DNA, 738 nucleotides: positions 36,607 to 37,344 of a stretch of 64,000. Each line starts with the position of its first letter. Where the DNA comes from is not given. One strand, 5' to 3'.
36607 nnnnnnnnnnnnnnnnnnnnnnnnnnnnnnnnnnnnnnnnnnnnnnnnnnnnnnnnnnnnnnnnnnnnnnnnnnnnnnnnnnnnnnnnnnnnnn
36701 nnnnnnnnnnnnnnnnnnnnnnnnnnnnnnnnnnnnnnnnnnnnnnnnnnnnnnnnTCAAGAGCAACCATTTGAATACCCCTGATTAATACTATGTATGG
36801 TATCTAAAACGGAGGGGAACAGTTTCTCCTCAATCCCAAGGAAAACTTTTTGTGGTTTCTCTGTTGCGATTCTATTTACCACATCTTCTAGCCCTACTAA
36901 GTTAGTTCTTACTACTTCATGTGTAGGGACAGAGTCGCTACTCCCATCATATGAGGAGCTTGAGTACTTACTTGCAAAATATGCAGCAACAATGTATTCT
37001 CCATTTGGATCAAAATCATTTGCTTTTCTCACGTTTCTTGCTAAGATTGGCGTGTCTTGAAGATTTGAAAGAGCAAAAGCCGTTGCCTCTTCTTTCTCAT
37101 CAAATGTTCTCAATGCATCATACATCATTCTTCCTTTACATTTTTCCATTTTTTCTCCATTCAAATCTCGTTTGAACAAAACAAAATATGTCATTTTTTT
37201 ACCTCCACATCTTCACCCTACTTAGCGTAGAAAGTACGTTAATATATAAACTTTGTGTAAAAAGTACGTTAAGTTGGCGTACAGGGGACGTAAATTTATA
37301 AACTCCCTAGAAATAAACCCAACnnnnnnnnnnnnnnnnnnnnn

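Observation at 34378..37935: Cluster of two NUDIX hydrolases, an HD-GYP-like protein with an Arg-rich insert, and a PEP-utiliser mobile-domain protein (a third NUDIX sits at 24474)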

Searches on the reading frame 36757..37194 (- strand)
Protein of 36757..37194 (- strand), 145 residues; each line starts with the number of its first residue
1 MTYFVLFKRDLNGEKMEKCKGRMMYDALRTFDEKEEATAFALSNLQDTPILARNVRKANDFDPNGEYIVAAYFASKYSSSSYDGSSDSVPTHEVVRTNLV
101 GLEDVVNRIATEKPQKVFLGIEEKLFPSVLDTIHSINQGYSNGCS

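Call 4: search_protein_families(library=pfam, proteins=[window:36757-37194:-], max_evalue=0.01)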
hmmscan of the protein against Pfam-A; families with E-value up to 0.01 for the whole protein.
window:36757-37194:- (145 aa): 0 families

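Call 5: search_protein_families(library=ncbifam, proteins=[window:36757-37194:-], max_evalue=0.01)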
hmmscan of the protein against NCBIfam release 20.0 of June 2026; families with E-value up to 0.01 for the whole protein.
window:36757-37194:- (145 aa): 0 families

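Call 30: find_homologous_proteins(query=window:36757-37194:-, max_evalue=0.001)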
Query window:36757-37194:- (145 aa): 6 proteins with E <= 0.001 among 14 candidates.
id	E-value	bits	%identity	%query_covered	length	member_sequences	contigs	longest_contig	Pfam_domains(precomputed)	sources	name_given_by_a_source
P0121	2.3e-90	317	100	100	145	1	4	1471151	-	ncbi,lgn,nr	ncbi:hypothetical protein HYV86_07705 [Candidatus Woesearchaeota archaeon]|nr:hypothetical protein [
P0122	2.0e-45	172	57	94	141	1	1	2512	-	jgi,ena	-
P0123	4.2e-43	164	56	93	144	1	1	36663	-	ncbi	-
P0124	1.6e-42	163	55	97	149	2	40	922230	-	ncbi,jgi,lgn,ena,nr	ncbi:hypothetical protein HN695_02560 [Candidatus Woesearchaeota archaeon]|jgi:hypothetical protein|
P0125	6.7e-41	157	56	93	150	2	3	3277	-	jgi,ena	-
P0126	3.8e-36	142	50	93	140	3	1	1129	-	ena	-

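Call 31: find_encoding_contigs(protein=P0124, flank=8000, max_places=2)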
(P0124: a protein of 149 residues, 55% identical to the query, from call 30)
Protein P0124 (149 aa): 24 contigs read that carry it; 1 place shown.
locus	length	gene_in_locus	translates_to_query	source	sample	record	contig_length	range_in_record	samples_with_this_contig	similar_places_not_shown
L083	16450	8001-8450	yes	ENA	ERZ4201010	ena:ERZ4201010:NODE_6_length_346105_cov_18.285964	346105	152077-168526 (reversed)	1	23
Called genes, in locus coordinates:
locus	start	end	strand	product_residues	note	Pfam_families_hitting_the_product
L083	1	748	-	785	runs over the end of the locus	PF00324:AA_permease, PF13520:AA_permease_2, PF13489:Methyltransf_23, PF08242:Methyltransf_12 (weak)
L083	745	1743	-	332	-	-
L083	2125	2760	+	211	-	-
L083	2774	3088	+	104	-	PF02150:Zn_ribbon_RPB9 (faint), PF01096:Zn_ribbon_TFIIS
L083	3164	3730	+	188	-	-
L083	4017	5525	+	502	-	-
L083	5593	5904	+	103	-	-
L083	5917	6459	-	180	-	-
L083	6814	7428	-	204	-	PF00293:NUDIX (weak), PF19368:WHD_AraR (weak), PF21906:WHD_NrtR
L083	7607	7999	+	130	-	-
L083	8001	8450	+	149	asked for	-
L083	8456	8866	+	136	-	PF00293:NUDIX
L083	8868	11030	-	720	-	PF00580:UvrD-helicase, PF01443:Viral_helicase1 (faint), PF13245:AAA_19, PF13361:UvrD_C, PF13538:UvrD_C_2 (weak), PF00570:HRDC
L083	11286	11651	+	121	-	PF03692:CxxCxxCC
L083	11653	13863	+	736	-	PF13522:GATase_6, PF13537:GATase_7, PF00733:Asn_synthase, PF24167:DUF7411 (faint), PF00733:Asn_synthase, PF01902:Diphthami_syn_2_N, PF28410:Diphthami_syn_2_C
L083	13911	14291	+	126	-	-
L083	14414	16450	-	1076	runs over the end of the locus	PF25596:CPSase_L_D1, PF02222:ATP-grasp, PF02786:CPSase_L_D2, PF07478:Dala_Dala_lig_C, PF02787:CPSase_L_D3, PF25596:CPSase_L_D1, PF02786:CPSase_L_D2, PF02222:ATP-grasp, +5 more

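Call 32: find_encoding_contigs(protein=P0123, flank=8000, max_places=2)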
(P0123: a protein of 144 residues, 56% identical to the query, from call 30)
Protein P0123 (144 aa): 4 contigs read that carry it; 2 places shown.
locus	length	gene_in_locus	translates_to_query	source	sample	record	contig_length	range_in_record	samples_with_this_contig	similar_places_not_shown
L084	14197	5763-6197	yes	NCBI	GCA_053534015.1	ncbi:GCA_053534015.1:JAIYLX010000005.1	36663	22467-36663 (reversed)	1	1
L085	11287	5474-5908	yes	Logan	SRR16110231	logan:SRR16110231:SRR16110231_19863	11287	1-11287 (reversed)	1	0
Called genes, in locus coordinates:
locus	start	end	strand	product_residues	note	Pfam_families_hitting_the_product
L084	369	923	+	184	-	PF03350:UPF0114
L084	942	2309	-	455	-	PF00696:AA_kinase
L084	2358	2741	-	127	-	PF00072:Response_reg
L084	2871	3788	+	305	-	-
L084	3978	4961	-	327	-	PF03215:Rad17 (faint), PF05496:RuvB_N, PF01078:Mg_chelatase (faint), PF00004:AAA, PF13177:DNA_pol3_delta2, PF08542:Rep_fac_C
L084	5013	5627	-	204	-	PF00293:NUDIX, PF19368:WHD_AraR (weak), PF21906:WHD_NrtR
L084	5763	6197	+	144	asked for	-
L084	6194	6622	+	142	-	PF00293:NUDIX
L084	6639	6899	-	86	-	PF05239:PRC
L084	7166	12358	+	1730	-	PF02463:SMC_N (weak), PF13304:AAA_21 (faint), PF14890:Intein_splicing, PF14528:LAGLIDADG_3, PF02463:SMC_N, PF06470:SMC_hinge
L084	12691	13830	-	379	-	PF13439:Glyco_transf_4, PF00534:Glycos_transf_1, PF13524:Glyco_trans_1_2, PF13692:Glyco_trans_1_4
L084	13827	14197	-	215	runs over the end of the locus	PF02585:PIG-L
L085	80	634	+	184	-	PF03350:UPF0114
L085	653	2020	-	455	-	PF00696:AA_kinase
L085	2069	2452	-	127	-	PF00072:Response_reg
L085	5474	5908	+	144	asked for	-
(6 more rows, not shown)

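Call 33: find_encoding_contigs(protein=P0125, flank=4000, max_places=2)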
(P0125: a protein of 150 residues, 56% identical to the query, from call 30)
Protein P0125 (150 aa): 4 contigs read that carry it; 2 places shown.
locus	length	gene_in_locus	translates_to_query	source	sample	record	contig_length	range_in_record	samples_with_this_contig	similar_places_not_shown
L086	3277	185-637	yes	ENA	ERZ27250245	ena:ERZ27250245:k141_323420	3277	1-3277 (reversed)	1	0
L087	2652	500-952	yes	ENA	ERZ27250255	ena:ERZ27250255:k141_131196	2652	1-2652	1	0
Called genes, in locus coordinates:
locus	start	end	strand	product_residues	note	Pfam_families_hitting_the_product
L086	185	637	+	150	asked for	-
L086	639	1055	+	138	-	PF00293:NUDIX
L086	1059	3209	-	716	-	PF09382:RQC (weak), PF00580:UvrD-helicase, PF01443:Viral_helicase1 (faint), PF13245:AAA_19, PF13361:UvrD_C, PF13538:UvrD_C_2 (weak), PF00570:HRDC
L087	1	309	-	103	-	?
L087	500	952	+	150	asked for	-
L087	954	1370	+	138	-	PF00293:NUDIX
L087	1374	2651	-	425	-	?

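Call 44: predict_structure(alignment_id=A3)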
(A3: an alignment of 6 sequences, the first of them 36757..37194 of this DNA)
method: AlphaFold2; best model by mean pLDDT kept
length: 145 residues; sequences in the alignment: 6
mean_pLDDT: 78.8   pTM: 0.72
mean pLDDT of the five models: 78.8, 51.9, 50.5, 49.5, 46.2
residues with pLDDT >= 90: 48; 70-90: 58; 50-70: 28; < 50: 11
segments of 3 or more residues with pLDDT < 50: 11-15, 140-145
pLDDT, mean of each block of 10 residues (from residue 1): 79 57 86 89 74 89 90 82 74 91 93 92 68 59 40
secondary structure, 60 per line:
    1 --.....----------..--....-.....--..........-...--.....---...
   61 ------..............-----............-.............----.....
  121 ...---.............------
elements in order: E3-7 E22-25 E27-31 H34-43 E50-54 E67-80 E86-97 H99-111 E116-123 H127-139

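Call 59: search_protein_families(library=pfam, proteins=[L083:7607-7999:+], max_evalue=0.001)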
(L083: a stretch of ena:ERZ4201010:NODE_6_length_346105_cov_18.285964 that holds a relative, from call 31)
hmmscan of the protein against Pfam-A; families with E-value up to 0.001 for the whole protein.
L083:7607-7999:+ (130 aa): 0 families

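Call 71: search_protein_representatives(alignment_id=A3)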
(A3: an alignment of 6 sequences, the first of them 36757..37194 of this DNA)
Query: 6 sequences, 147 profile positions. Proteins with E-value up to 0.001 (for the whole library): 63; up to 1e-10: 48; up to 1e-30: 3. The best 63 are listed.
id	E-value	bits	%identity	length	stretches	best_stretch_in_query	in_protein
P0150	1.7e-49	184.0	-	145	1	1-141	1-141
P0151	3.3e-32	127.9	-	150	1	4-129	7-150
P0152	8.6e-32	126.5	-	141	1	1-128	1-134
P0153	1.6e-30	122.4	-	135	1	1-128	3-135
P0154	1.5e-29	119.3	-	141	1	4-128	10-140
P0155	2.0e-29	118.9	-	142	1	1-130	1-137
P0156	5.5e-29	117.4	-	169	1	1-128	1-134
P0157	1.0e-28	116.6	-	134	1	4-141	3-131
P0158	1.2e-27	113.1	-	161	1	1-130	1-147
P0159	3.4e-27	111.6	-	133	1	1-128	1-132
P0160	4.0e-26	108.2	-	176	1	2-131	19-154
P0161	4.1e-25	104.9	-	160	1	1-133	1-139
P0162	1.1e-24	103.5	-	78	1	1-75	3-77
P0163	1.7e-24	102.9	-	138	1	3-129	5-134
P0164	2.2e-24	102.5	-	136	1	1-130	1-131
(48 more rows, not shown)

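Call 74: find_related_loci(query=A3, collection=metagenome_contigs, flank=4000)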
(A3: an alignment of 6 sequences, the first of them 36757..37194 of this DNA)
Query A3 (145 aa) in metagenome_contigs; peptide patterns used: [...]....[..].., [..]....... (x = any residue, [..] = any of these).
255 stretches matched a pattern; 6 encode a relative of the query (tblastn E <= 1e-3); 6 distinct loci.
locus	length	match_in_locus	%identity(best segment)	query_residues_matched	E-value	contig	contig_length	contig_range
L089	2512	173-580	57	3-138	8e-54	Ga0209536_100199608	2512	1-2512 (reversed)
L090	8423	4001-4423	55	3-142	2e-50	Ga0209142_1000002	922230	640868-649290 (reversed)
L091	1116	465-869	56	3-137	1e-51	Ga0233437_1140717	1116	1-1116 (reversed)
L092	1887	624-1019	52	2-133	1e-44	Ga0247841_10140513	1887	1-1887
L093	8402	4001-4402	50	3-137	3e-44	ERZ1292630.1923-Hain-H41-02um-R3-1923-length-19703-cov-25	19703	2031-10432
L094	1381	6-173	54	82-137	3e-16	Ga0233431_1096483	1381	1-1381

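Call 77: search_protein_families(library=padloc, proteins=[window:36757-37194:-, L092:1096-1887:+], max_evalue=0.01)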
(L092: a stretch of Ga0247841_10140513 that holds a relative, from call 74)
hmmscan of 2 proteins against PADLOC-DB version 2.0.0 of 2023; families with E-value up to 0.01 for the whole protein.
window:36757-37194:- (145 aa): 0 families

L092:1096-1887:+ (264 aa): 0 families

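Call 78: search_protein_families(library=phrogs, proteins=[window:36757-37194:-, L089:599-1030:+, L092:1096-1887:+], max_evalue=0.01)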
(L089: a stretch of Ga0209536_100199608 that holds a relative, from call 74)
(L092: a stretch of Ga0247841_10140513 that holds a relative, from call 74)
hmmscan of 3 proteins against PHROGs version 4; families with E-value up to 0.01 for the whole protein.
window:36757-37194:- (145 aa): 0 families

L089:599-1030:+ (144 aa): 0 families

L092:1096-1887:+ (264 aa): 0 families

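Call 86: fold_search(model_id=the predicted structure, library=viral)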
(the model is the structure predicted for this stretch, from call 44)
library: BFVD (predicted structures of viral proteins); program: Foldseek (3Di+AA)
matches with E <= 10: 676; with E <= 0.001: 0
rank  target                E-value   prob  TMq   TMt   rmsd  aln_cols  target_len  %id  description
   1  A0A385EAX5            1.2e-01  0.38  0.29  0.26  12.1       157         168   10  Uncharacterized protein [Caulobacter phage CcrPW]
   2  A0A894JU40            1.7e-01  0.11  0.17  0.07  13.4       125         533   16  (no name in the UniProt tables at hand)
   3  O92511                1.8e-01  0.63  0.27  0.11   6.3        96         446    7  DNA 3'-5' helicase (Fragment) [Bovine papillomavirus]
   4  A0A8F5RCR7            1.9e-01  0.10  0.15  0.08  12.4       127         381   12  Replication initiator protein [Microvirus mar44]
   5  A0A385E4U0            3.0e-01  0.13  0.20  0.17  12.0       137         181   10  (no name in the UniProt tables at hand)
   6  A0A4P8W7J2            3.0e-01  0.05  0.16  0.09  16.6       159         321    8  (no name in the UniProt tables at hand)
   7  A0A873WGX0            3.2e-01  0.08  0.17  0.10  14.8       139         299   11  (no name in the UniProt tables at hand)
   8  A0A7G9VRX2            3.4e-01  0.60  0.44  0.39   9.6       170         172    7  Uncharacterized protein [Rheinheimera phage vB_RspM_barba_12-9E]
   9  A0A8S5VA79            3.8e-01  0.23  0.27  0.30  21.8       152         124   10  Dynein light chain 2, General display, Leucine zipper, Hub.9A [Siphoviridae sp. cthGz5]
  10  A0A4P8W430            4.3e-01  0.06  0.17  0.09  13.5       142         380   10  (no name in the UniProt tables at hand)
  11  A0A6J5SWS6            4.3e-01  0.06  0.13  0.15  19.0       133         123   13  Uncharacterized protein [uncultured Caudovirales phage]
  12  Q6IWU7                4.8e-01  0.38  0.22  0.22  12.6        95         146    9  (no name in the UniProt tables at hand)
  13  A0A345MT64            4.8e-01  0.12  0.18  0.14  15.6       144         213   10  (no name in the UniProt tables at hand)
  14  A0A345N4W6            5.1e-01  0.08  0.17  0.12  11.9       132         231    8  (no name in the UniProt tables at hand)
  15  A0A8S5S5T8            5.1e-01  0.07  0.17  0.17  13.3       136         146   10  Uncharacterized protein [Podoviridae sp. ctsUe5]
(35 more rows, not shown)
